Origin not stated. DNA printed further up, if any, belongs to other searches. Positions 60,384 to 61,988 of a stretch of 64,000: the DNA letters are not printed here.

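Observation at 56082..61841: Translationally coupled five-gene acyl-tailoring cassette: FAAL, SDR reductase/epimerase, ACP, acyl-ACP dehydrogenase, B12-radical SAM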

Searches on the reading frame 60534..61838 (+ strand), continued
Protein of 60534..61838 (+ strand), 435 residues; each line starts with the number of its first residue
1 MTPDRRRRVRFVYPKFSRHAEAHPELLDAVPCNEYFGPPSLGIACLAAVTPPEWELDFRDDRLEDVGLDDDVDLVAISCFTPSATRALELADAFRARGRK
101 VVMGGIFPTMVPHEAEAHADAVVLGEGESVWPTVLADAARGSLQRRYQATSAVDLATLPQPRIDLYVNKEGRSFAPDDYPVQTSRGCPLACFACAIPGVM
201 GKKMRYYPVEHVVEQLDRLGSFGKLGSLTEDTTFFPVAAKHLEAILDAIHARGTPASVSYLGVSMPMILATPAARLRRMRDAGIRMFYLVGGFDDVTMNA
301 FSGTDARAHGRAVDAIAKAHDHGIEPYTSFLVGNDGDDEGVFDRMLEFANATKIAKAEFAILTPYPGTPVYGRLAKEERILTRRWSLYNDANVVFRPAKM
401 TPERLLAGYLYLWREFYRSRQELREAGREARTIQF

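Call 17: find_related_loci(query=A1, collection=genome_contigs, flank=10000)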
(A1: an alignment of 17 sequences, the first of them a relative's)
Query A1 (435 aa) in genome_contigs; peptide patterns used: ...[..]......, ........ (x = any residue, [..] = any of these).
205 stretches matched a pattern; 189 encode a relative of the query (tblastn E <= 1e-3); the best 80 are kept; 80 distinct loci.
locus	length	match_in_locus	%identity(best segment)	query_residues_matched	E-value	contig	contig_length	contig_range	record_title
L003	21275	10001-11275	76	11-435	0e+0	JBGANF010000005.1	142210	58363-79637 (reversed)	MAG: Polyangiaceae bacterium isolate MAG_AAO_H10.108 AAOH10-108_opera_contig_626, whole genome shotgun sequence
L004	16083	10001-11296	73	3-435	0e+0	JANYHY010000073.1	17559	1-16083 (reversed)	MAG: Myxococcales bacterium isolate GL140_2_metabinner_129_sub GL140_2_k141_1118051, whole genome shotgun sequence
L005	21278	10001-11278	70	8-435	0e+0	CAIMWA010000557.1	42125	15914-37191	MAG: uncultured delta proteobacterium isolate VK_bin-2715 genome assembly, contig: bin-2715:557/685, whole genome shotgu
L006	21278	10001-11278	73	8-435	0e+0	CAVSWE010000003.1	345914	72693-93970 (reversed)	MAG: uncultured delta proteobacterium isolate MFD05705.bin.2.131 genome assembly, contig: contig_23054, whole genome sho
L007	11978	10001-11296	66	8-435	0e+0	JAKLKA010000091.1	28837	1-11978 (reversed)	MAG: Polyangiaceae bacterium isolate MAG.220 MAG.220-scaffold_1326, whole genome shotgun sequence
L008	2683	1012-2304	65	8-435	0e+0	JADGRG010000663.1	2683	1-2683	MAG: Sandaracinaceae bacterium isolate Chersky_785 k127_25100395, whole genome shotgun sequence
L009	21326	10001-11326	63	2-435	0e+0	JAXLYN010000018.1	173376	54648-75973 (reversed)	MAG: Polyangiaceae bacterium isolate STL-MYX14 C3.142.fa-18, whole genome shotgun sequence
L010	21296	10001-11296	65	8-435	0e+0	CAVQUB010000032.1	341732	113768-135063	MAG: uncultured delta proteobacterium isolate MFD09964.bin.2.222 genome assembly, contig: contig_66684, whole genome sho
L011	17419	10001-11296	66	6-435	0e+0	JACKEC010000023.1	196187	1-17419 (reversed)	MAG: Sandaracinaceae bacterium isolate HK-STAS-MYXO-23 HK-STAS-MYXO-23_23, whole genome shotgun sequence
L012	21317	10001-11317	67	2-435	0e+0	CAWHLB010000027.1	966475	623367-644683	MAG: uncultured delta proteobacterium isolate MFD02416.bin.2.203 genome assembly, contig: contig_58007, whole genome sho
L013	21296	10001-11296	66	8-435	0e+0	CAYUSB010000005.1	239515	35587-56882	MAG TPA_asm: uncultured Myxococcaceae bacterium isolate binchicken_co266_258 genome assembly, contig: NODE_89_length_239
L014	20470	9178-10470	65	6-435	0e+0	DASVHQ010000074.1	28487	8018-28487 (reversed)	MAG TPA_asm: Polyangiales bacterium isolate SMAG_U2971 k141_709034, whole genome shotgun sequence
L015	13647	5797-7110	63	1-435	0e+0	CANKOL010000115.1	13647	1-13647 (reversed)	MAG: Sandaracinaceae bacterium isolate RH-9nov16-262 genome assembly, contig: RH-9nov16-C-C9794, whole genome shotgun se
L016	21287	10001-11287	68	8-435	0e+0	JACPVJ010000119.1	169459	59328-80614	MAG: Myxococcales bacterium isolate NC_groundwater_781_Ag_S2p5_70_11 JBCH_GD18_4_SO25_S179_scaffold_567058, whole genome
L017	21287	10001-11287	67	8-435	0e+0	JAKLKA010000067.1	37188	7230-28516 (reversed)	MAG: Polyangiaceae bacterium isolate MAG.220 MAG.220-scaffold_1019, whole genome shotgun sequence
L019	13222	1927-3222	65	8-435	0e+0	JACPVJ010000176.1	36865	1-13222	MAG: Myxococcales bacterium isolate NC_groundwater_781_Ag_S2p5_70_11 JBCH_GD18_4_SO25_S179_scaffold_826970, whole genome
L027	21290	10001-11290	63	8-435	3e-174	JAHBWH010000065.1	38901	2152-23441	MAG: Myxococcales bacterium isolate ACE_MYX12 MYX12_65, whole genome shotgun sequence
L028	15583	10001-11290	63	8-435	1e-173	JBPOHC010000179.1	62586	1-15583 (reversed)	MAG: Myxococcota bacterium isolate MAG_1 c_000000107288, whole genome shotgun sequence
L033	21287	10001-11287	66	8-435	1e-169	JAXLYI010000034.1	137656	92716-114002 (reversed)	MAG: Polyangiales bacterium isolate STL-MYX9 C4.55.fa-34, whole genome shotgun sequence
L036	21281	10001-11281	61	11-435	2e-167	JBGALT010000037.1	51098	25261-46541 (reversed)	MAG: Sandaracinaceae bacterium isolate MAG_AAO_H10.10 AAOH10-10_opera_contig_2700, whole genome shotgun sequence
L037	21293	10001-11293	64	6-435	1e-166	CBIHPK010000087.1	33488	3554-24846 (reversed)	MAG TPA_asm: uncultured Myxococcaceae bacterium isolate SRR18156209_binner13_Refined_17 genome assembly, contig: ERZ2733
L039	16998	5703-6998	58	5-435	7e-165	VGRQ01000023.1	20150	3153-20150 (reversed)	MAG: Deltaproteobacteria bacterium isolate M_DeepCast_65m_m2_104 M_DeepCast_65m_m2_104_Ga0194120_10004897, whole genome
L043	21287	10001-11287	57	8-435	5e-163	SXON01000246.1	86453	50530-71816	MAG: Proteobacteria bacterium isolate F1-120-MAGs226 F1-120__c916824, whole genome shotgun sequence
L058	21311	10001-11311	56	2-435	8e-159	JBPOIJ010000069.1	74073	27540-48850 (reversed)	MAG: Myxococcota bacterium isolate MAG_545 c_000000506455, whole genome shotgun sequence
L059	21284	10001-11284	57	8-435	6e-159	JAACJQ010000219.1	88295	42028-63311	MAG: Archangiaceae bacterium isolate LZH k87_302249, whole genome shotgun sequence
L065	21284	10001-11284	56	8-435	1e-157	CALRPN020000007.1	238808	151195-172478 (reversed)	MAG: Archangium gephyra isolate JJ-KV9-13-1-m1-bin299 genome assembly, contig: JJ-KV9-13-C8, whole genome shotgun sequen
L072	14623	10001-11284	57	8-435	3e-156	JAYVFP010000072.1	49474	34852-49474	MAG: Archangium sp. isolate GL44_UP_metabat_111 GL44_UP_metabat_111_71, whole genome shotgun sequence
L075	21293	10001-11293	56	7-435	4e-155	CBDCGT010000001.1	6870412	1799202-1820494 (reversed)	MAG: Myxococcota bacterium isolate b90a6253-9085-4fdc-b07f-f19b09a9488d genome assembly, contig: contig_1, whole genome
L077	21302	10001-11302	56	6-435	1e-154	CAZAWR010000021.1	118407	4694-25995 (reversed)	MAG TPA_asm: uncultured Polyangiaceae bacterium isolate binchicken_co266_243 genome assembly, contig: NODE_378_length_11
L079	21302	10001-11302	55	6-435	2e-154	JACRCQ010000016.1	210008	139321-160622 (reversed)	MAG: Deltaproteobacteria bacterium isolate NC_groundwater_1650_Pr3_B-0.1um_66_101 SR-2_scaffold_141_417547, whole genome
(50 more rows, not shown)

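Call 20: search_solved_structures(query=window:60534-61838:+, max_evalue=0.01)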
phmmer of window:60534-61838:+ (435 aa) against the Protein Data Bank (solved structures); distinct sequences matched with E-value up to 0.01: 2.
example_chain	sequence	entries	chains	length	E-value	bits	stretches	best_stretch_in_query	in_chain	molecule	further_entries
9ccb_A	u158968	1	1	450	1e-08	37.8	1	179-370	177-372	Radical SAM core domain-containing protein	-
6fd2_B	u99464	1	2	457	1.1e-06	31.1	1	142-375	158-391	Putative apramycin biosynthetic oxidoreductase 4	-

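Call 26: search_protein_families(library=pfam, proteins=[L039:7002-8216:+, L065:11288-12391:+, L001:7843-8934:+, L001:8934-10019:+, L007:8829-9905:+, L007:6542-8323:+, L007:5386-7065:+, L010:7199-8239:+, L010:11899-12999:+, L019:3345-6065:+], max_evalue=0.001)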
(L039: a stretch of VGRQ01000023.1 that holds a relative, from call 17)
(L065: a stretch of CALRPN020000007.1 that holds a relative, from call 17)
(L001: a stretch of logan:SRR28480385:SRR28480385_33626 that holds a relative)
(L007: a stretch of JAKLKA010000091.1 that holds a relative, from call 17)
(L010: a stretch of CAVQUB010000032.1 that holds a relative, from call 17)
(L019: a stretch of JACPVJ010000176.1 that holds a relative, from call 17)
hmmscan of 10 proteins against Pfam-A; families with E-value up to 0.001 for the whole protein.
L039:7002-8216:+ (405 aa): 2 families
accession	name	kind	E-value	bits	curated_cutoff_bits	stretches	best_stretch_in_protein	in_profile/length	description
PF04055.27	Radical_SAM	-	1.6e-17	64.6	29.5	1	24-181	2-166/166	Radical SAM superfamily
PF13353.11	Fer4_12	-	1.1e-05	26.2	22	1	27-108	13-98/137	4Fe-4S single cluster domain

L065:11288-12391:+ (368 aa): 9 families
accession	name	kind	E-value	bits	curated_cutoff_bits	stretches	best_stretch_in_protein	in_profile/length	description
PF01266.30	DAO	-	2.1e-51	176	27.9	1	7-344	1-352/353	FAD dependent oxidoreductase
PF07992.20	Pyr_redox_2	-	9.5e-11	42.1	26.1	1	7-56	2-51/291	Pyridine nucleotide-disulphide oxidoreductase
PF03486.20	HI0933_like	-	1.3e-07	31.7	50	0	7-40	2-35/244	HI0933-like protein Rossmann domain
PF00890.30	FAD_binding_2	-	3.7e-07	30.1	20.4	1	7-207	1-208/414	FAD binding domain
PF00070.33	Pyr_redox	-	5.4e-07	30.5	22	1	7-41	1-35/82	Pyridine nucleotide-disulphide oxidoreductase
PF01494.25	FAD_binding_3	-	6.9e-07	29.2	22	1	6-39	2-35/349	FAD binding domain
PF13450.12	NAD_binding_8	-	3.9e-05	24.3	21.9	1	10-40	1-31/68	NAD(P)-binding Rossmann-like domain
PF01593.30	Amino_oxidase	-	0.0002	21.2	19.8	0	130-198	193-255/443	Flavin containing amine oxidoreductase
PF01134.28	GIDA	-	0.0005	19.7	22.1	1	8-37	2-32/391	Glucose inhibited division protein A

L001:7843-8934:+ (364 aa): 1 family
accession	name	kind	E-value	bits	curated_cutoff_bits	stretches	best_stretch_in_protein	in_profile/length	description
PF04055.27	Radical_SAM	-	4.2e-20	73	29.5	1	21-177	2-164/166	Radical SAM superfamily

L001:8934-10019:+ (362 aa): 0 families

L007:8829-9905:+ (359 aa): 0 families

L007:6542-8323:+ (594 aa): 0 families

L007:5386-7065:+ (560 aa): 2 families
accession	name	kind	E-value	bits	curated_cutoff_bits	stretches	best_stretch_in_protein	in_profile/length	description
PF13229.12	Beta_helix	-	1.1e-05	25.6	25.9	1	146-234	51-125/158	Right handed beta helix region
PF14592.12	Chondroitinas_B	-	0.00011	21.8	24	1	65-132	7-74/426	Chondroitinase B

L010:7199-8239:+ (347 aa): 0 families

L010:11899-12999:+ (367 aa): 3 families
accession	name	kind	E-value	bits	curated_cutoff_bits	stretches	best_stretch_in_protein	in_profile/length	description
PF03088.22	Str_synth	-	1.2e-18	67.5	25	1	161-247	1-89/89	Strictosidine synthase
PF08450.18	SGL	-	1.6e-13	51.3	26.3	1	111-280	39-202/246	SMP-30/Gluconolactonase/LRE-like region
PF20067.5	SSL_N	-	6.9e-12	45.5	18.9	1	60-99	5-45/46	Strictosidine synthase-like, N-terminal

L019:3345-6065:+ (907 aa): 6 families
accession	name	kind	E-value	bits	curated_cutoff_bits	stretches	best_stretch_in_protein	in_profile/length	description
PF01339.22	CheB_methylest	-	4.6e-56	189.7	24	1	74-248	1-173/174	CheB methylesterase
PF01739.24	CheR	-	2.5e-52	177.6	27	1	338-528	2-191/195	CheR methyltransferase, SAM binding domain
PF13596.12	PAS_10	-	1.3e-28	100.2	22.1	1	782-887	1-106/106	PAS domain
PF03705.20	CheR_N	-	1.7e-16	60.1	27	1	274-324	3-53/53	CheR methyltransferase, all-alpha domain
PF08448.16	PAS_4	-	1.2e-06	29.1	23.1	1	786-890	1-109/110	PAS fold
PF10473.14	CENP-F_leu_zip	-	0.00041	20.9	34.5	1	691-788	15-112/140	Leucine-rich repeats of kinetochore protein Cenp-F/LEK1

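Call 34: find_encoding_contigs(protein=P0099, flank=10000, max_places=2)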
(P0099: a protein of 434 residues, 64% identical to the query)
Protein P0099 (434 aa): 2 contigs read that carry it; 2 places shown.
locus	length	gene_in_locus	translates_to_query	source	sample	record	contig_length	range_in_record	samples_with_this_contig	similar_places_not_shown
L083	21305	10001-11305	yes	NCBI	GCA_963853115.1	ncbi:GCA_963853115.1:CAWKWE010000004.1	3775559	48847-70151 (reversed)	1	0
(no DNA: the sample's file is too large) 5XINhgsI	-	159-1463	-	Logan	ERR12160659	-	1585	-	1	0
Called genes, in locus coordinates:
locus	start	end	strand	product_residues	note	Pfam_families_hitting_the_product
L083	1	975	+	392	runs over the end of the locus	-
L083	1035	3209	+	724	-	PF12708:Pect-lyase_RHGA_epim (weak)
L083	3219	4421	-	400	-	PF00657:Lipase_GDSL (weak), PF13472:Lipase_GDSL_2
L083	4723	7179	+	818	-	PF00501:AMP-binding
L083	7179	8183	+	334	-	PF01073:3Beta_HSD, PF01370:Epimerase, PF04321:RmlD_sub_bind (weak), PF05368:NmrA, PF07993:NAD_binding_4 (faint), PF13460:NAD_binding_10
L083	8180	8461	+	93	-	PF00550:PP-binding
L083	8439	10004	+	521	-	PF02771:Acyl-CoA_dh_N, PF02770:Acyl-CoA_dh_M, PF00441:Acyl-CoA_dh_1, PF08028:Acyl-CoA_dh_2, PF22924:ACOX_C_alpha1 (weak)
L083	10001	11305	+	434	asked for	PF02310:B12-binding (weak), PF04055:Radical_SAM, PF13282:DUF4070 (weak)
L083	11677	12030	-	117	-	-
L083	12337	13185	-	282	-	PF10118:Metal_hydrol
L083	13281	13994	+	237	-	PF00440:TetR_N, PF21943:TetR_C_46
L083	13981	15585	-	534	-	-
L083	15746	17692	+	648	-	PF00270:DEAD (weak), PF13307:Helicase_C_2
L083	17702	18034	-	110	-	PF00462:Glutaredoxin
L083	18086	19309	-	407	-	-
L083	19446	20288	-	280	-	-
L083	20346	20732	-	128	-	-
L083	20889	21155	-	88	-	-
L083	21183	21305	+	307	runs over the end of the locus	PF03547:Mem_trans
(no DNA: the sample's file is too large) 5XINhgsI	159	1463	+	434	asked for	PF02310:B12-binding (weak), PF04055:Radical_SAM, PF13282:DUF4070 (weak)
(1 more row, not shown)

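Call 35: find_encoding_contigs(protein=P0092, flank=10000, max_places=2)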
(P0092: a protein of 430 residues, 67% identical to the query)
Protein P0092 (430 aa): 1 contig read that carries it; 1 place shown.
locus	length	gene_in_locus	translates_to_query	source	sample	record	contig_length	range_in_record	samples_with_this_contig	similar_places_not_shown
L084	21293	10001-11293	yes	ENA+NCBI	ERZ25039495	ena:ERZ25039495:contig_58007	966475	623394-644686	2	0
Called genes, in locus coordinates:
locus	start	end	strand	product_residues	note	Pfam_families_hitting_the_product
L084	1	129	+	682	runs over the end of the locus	PF18764:nos_propeller, PF13473:Cupredoxin_1 (weak)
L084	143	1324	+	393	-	PF05048:NosD, PF13229:Beta_helix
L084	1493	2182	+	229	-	PF00005:ABC_tran, PF13191:AAA_16 (weak), PF02463:SMC_N (weak), PF13304:AAA_21 (weak)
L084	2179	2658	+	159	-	-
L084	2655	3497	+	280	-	PF12679:ABC2_membrane_2, PF12698:ABC2_membrane_3 (weak)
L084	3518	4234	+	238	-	-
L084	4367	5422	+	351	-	PF02628:COX15-CtaA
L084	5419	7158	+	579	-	PF00501:AMP-binding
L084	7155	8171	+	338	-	PF01073:3Beta_HSD, PF01370:Epimerase, PF05368:NmrA, PF13460:NAD_binding_10, PF16363:GDP_Man_Dehyd (weak)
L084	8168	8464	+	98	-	PF00550:PP-binding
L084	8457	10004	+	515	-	PF02771:Acyl-CoA_dh_N, PF02770:Acyl-CoA_dh_M, PF00441:Acyl-CoA_dh_1, PF08028:Acyl-CoA_dh_2, PF22924:ACOX_C_alpha1 (faint)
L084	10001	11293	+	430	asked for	PF02310:B12-binding, PF04055:Radical_SAM (weak)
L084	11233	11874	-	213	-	-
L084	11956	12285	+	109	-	-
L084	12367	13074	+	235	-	PF20613:HipA_2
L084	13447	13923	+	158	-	-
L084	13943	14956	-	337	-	-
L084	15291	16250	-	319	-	-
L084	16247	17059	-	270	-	-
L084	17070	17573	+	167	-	-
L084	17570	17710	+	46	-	-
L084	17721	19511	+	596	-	PF00378:ECH_1, PF16113:ECH_2, PF06050:HGD-D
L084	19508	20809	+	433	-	PF06050:HGD-D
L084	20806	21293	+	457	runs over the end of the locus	PF01869:BcrAD_BadFG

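Call 38: predict_structure(alignment_id=A1)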
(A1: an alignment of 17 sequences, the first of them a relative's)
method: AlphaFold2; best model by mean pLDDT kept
length: 435 residues; sequences in the alignment: 17
mean_pLDDT: 88.1   pTM: 0.88
mean pLDDT of the five models: 88.1, 87.4, 85.9, 84.3, 82.0
residues with pLDDT >= 90: 240; 70-90: 171; 50-70: 18; < 50: 6
segments of 3 or more residues with pLDDT < 50: 1-3, 106-108
pLDDT, mean of each block of 10 residues (from residue 1): 72 89 91 78 91 94 93 91 91 97 68 89 88 95 92 91 90 79 84 80 90 92 84 67 88 80 87 89 85 77 91 95 91 93 96 92 89 96 90 96 98 96 88 74
secondary structure, 60 per line:
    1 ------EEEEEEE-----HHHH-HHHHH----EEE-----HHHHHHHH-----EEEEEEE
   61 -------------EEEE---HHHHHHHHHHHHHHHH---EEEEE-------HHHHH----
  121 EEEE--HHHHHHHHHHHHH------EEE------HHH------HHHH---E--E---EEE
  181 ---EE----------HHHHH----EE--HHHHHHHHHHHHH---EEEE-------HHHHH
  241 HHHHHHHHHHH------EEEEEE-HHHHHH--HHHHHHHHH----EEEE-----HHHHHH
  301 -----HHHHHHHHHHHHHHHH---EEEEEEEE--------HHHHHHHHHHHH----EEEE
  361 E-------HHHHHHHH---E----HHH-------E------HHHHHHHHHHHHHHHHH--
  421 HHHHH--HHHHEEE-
elements in order: E7-13 H19-22 H24-28 E33-35 H41-48 E54-60 E74-77 H81-96 E100-104 H112-116 E121-124 H127-139 E146-148 H164-167 E178-180 H196-200 H209-221 E225-228 H236-251 E258-263 H265-270 H273-281 E286-289 H295-300 H306-321 E325-332 H341-352 E357-361 H369-376 H402-418 H421-425 H428-431 E432-434
